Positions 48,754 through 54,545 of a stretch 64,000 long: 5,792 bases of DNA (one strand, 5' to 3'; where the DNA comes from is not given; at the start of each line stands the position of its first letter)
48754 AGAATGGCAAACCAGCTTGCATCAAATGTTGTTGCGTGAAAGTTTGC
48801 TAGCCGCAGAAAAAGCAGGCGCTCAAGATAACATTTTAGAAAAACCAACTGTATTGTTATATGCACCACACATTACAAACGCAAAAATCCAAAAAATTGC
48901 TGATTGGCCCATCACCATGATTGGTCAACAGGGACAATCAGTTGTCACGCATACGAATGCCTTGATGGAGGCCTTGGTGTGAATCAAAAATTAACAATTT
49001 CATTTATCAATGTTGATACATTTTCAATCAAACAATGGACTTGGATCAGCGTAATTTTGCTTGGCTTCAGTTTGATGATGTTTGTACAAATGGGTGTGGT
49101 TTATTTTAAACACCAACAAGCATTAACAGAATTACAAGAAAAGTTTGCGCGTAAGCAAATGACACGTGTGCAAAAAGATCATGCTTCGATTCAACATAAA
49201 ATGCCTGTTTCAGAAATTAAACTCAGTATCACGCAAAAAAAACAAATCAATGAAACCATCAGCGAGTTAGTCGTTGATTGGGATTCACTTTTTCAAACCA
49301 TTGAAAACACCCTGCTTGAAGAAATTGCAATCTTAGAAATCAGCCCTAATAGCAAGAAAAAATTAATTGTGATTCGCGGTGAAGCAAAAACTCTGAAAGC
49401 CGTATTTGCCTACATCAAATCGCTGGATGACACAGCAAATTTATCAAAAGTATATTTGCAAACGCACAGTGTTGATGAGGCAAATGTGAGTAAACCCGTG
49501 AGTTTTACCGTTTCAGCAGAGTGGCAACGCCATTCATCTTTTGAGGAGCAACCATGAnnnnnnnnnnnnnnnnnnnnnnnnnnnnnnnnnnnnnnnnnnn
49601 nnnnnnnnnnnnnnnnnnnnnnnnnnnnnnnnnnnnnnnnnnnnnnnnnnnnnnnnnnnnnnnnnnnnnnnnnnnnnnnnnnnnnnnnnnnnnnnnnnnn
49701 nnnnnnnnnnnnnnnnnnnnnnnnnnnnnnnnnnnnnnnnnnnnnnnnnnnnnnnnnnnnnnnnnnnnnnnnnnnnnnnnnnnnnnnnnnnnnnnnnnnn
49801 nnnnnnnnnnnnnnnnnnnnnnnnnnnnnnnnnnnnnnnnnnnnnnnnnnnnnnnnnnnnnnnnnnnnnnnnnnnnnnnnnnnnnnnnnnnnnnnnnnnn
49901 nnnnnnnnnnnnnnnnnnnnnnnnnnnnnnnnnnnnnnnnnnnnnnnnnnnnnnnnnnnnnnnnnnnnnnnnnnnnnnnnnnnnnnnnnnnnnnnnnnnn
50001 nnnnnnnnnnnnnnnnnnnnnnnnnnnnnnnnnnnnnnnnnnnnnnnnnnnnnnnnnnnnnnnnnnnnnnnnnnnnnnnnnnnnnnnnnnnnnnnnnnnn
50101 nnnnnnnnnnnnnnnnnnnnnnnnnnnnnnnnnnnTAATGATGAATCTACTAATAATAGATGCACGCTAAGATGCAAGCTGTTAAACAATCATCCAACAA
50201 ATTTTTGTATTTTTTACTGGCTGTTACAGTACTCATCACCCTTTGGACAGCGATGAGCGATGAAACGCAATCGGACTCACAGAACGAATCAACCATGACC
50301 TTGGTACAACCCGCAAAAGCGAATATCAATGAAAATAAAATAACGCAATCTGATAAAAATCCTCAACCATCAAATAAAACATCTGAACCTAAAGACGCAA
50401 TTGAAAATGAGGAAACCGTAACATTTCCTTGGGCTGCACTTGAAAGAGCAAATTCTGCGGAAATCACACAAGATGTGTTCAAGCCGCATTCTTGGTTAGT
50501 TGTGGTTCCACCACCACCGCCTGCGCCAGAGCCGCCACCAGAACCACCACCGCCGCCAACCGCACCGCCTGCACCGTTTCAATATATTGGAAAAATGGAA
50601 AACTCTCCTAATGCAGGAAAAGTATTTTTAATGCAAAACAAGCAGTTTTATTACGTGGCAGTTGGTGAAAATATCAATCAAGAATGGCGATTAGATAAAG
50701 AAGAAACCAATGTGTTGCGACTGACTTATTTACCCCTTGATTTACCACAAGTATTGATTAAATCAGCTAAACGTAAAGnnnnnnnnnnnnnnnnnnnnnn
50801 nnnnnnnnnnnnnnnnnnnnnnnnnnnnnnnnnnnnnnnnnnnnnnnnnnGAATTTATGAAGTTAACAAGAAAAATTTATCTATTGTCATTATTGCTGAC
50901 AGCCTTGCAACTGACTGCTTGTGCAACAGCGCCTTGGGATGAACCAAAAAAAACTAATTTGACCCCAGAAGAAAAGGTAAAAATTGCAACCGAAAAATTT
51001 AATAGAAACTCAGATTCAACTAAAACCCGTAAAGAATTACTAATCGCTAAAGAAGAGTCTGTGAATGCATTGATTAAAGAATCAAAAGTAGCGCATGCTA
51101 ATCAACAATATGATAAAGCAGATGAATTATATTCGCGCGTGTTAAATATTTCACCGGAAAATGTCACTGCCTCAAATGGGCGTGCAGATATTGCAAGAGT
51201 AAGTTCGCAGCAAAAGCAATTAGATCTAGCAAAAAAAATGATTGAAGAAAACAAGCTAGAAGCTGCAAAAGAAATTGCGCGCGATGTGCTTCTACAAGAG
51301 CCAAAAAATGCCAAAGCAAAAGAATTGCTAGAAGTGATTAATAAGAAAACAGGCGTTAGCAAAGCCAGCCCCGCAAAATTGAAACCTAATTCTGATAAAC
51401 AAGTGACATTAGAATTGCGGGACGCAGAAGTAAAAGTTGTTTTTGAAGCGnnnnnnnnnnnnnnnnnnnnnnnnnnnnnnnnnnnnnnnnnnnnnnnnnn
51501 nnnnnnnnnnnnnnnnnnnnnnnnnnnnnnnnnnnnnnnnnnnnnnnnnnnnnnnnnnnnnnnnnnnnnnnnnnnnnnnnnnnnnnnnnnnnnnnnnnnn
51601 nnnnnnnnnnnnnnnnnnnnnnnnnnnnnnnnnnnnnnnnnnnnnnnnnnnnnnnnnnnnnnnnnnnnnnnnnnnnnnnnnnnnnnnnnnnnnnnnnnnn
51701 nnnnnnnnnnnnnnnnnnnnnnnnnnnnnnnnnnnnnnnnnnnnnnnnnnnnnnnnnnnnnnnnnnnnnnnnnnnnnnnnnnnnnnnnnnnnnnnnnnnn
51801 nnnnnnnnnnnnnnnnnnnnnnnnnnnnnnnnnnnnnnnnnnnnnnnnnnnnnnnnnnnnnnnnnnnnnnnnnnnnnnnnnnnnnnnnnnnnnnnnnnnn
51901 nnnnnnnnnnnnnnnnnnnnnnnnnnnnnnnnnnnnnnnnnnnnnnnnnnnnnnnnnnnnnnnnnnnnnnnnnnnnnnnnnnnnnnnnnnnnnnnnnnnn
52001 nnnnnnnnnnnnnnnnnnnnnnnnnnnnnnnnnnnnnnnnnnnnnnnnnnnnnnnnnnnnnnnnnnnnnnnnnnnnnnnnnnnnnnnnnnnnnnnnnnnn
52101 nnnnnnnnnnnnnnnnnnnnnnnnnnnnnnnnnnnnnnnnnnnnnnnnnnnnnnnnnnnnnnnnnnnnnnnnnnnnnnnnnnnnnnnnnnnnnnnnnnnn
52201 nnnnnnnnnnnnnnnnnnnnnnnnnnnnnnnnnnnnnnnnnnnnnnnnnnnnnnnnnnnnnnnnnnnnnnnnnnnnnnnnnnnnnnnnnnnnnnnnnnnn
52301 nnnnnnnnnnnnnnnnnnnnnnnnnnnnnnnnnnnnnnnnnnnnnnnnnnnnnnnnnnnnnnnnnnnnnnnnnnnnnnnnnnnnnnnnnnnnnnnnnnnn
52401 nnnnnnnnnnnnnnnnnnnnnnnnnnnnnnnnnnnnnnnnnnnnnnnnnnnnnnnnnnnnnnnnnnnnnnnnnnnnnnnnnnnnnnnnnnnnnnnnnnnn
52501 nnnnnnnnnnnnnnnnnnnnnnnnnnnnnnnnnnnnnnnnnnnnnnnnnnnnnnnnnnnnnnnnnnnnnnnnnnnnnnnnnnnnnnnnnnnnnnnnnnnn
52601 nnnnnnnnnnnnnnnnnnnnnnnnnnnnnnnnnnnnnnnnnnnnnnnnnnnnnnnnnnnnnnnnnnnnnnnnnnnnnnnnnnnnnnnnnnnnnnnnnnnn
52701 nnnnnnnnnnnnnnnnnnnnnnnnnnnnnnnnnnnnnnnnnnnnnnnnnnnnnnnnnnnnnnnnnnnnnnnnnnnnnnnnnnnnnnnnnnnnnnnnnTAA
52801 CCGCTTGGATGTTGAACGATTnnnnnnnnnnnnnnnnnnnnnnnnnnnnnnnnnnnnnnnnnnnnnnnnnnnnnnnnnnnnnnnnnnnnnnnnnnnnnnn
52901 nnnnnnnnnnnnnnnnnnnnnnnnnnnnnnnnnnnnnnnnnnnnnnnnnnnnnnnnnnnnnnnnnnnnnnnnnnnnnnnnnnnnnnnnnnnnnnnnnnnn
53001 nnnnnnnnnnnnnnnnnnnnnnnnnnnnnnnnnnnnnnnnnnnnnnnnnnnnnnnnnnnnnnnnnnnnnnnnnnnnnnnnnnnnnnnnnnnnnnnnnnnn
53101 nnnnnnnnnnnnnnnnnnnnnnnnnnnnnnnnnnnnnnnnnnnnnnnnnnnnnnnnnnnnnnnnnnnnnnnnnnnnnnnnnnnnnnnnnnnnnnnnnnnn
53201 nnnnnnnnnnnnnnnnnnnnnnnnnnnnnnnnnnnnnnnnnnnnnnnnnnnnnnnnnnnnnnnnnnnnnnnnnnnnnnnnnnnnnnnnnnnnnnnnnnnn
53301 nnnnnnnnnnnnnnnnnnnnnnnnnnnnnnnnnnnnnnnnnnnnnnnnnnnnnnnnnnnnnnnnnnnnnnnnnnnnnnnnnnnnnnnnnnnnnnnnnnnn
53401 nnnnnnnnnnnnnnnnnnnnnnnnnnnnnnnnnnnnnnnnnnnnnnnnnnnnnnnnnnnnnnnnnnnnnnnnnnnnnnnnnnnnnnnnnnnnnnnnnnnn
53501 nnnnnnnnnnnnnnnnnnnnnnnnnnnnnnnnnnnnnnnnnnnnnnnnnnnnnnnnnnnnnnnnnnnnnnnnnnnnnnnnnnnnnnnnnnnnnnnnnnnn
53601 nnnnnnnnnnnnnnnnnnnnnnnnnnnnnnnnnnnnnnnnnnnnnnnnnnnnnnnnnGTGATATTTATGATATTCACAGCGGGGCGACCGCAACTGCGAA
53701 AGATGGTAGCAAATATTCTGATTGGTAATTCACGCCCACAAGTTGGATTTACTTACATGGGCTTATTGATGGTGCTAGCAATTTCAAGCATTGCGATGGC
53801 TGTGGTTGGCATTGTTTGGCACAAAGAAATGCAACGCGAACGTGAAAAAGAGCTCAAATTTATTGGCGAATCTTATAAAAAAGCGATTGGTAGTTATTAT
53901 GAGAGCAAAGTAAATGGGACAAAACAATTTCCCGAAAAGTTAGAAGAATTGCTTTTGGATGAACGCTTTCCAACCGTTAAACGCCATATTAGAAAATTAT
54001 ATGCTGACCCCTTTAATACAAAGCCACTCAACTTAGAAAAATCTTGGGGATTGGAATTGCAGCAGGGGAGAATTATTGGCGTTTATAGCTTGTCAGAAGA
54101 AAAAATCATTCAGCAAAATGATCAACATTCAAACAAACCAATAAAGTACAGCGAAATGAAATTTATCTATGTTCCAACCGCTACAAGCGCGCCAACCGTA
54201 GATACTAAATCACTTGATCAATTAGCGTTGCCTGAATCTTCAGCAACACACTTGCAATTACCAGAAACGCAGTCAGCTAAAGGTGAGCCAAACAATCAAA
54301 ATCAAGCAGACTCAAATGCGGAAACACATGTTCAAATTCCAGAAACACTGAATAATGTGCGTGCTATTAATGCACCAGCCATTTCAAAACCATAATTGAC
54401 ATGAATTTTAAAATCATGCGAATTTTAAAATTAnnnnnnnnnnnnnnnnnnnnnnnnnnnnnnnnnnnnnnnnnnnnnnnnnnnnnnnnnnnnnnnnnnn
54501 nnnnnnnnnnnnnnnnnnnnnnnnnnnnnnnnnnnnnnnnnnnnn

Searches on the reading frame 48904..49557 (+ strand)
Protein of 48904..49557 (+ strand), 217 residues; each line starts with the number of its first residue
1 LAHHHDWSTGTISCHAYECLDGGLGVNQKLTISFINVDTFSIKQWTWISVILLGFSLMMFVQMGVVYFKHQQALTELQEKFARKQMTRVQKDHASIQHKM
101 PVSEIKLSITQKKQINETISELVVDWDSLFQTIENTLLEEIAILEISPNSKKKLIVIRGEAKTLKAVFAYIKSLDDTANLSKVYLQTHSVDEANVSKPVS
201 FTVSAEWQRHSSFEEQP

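Call 60: search_protein_families(library=pfam, proteins=[window:48904-49557:+], max_evalue=5)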
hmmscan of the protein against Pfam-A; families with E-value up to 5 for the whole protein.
window:48904-49557:+ (217 aa): 5 families
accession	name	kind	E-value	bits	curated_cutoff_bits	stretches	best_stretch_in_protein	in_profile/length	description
PF05137.18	PilN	-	0.00065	20.1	22.8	1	129-206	2-77/78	Fimbrial assembly protein (PilN)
PF06305.16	LapA_dom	-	0.015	15.6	28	1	28-85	4-60/64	Lipopolysaccharide assembly protein A domain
PF16357.10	PepSY_TM_like_2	-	0.041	14.3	27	1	42-114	6-76/197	Putative PepSY_TM-like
PF14991.11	MLANA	-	0.13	12.9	27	1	51-121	29-98/117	Protein melan-A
PF03954.19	Lectin_N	-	0.32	11.3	28.3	1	42-122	31-119/140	Hepatic lectin, N-terminal domain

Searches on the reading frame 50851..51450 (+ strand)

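Call 60: search_protein_families(library=pfam, proteins=[window:50851-51450:+], max_evalue=5)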
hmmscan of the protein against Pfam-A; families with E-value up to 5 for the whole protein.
window:50851-51450:+ (200 aa): 15 families
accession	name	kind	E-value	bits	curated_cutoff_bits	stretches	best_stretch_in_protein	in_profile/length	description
PF14559.12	TPR_19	-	3.1e-06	27.9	25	1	82-160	2-65/68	Tetratricopeptide repeat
PF14863.12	Alkyl_sulf_dimr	-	1.7e-05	25.7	26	2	116-173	65-122/139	Alkyl sulfatase dimerisation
PF14853.12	Fis1_TPR_C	-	2.1e-05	25.1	25.3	2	137-166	18-47/53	Fis1 C-terminal tetratricopeptide repeat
PF07719.23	TPR_2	-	0.001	19.4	27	1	73-104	3-34/34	Tetratricopeptide repeat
PF13428.12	TPR_14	-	0.0024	18.8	23.5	1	79-112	9-42/44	Tetratricopeptide repeat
PF13414.12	TPR_11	-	0.0028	17.7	26.8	1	82-112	5-35/42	TPR repeat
PF13181.12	TPR_8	-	0.0059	17.1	25.7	1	78-104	8-34/34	Tetratricopeptide repeat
PF09716.15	ETRAMP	-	0.0061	17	29.1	1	3-65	1-55/81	Malarial early transcribed membrane protein (ETRAMP)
PF25063.1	ARM_TT21_C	-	0.015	15.6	35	1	37-167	21-142/209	Tetratricopeptide repeat protein 21 C-terminal ARM domain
PF23914.1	TPR_CcmH_CycH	-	0.027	14.8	42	1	79-133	58-112/158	Cytochrome c-type biogenesis protein H TPR domain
PF13424.12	TPR_12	-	0.034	14.8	30.1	1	80-132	12-69/77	Tetratricopeptide repeat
PF13432.12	TPR_16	-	0.052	14.4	32.7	1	81-116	7-42/65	Tetratricopeptide repeat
PF09976.15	TPR_21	-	0.11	12.6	25.5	1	75-158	80-167/193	Tetratricopeptide repeat-like domain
PF00515.34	TPR_1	-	0.12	12.7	27.8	1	82-104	12-34/34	Tetratricopeptide repeat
PF13174.12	TPR_6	-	0.63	11.3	26.3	0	82-103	10-32/33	Tetratricopeptide repeat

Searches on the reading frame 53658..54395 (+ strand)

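Call 60: search_protein_families(library=pfam, proteins=[window:53658-54395:+], max_evalue=5)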
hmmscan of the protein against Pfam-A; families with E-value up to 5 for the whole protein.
window:53658-54395:+ (245 aa): 1 family
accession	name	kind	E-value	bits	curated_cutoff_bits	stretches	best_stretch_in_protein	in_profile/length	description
PF14163.11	SieB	-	0.083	12.9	26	1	32-152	33-127/147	Super-infection exclusion protein B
